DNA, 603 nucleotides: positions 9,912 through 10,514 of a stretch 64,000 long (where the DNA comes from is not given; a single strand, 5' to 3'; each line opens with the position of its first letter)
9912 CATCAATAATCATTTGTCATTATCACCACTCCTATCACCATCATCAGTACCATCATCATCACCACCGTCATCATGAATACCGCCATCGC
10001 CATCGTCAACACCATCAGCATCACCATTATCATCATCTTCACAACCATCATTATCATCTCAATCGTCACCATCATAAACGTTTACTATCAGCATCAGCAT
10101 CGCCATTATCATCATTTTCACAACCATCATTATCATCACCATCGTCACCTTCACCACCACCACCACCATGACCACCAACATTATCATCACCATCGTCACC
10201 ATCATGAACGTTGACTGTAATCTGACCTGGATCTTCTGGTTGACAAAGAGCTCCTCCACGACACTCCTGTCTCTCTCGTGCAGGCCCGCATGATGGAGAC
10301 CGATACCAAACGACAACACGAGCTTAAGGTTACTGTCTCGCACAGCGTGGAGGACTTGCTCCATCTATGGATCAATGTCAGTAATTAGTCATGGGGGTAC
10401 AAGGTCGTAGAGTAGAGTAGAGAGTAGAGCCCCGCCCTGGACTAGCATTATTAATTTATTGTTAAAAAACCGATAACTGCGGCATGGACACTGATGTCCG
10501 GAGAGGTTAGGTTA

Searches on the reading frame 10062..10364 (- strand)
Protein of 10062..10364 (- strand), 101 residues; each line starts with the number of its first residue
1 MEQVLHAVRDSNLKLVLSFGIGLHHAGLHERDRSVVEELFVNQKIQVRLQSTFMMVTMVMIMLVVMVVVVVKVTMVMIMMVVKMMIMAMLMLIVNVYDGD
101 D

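Call 14: find_encoding_contigs(protein=window:10062-10364:-, flank=5000, max_places=6)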
Protein seq(101 aa) (101 aa): no gene with exactly this product is on record in the collection.
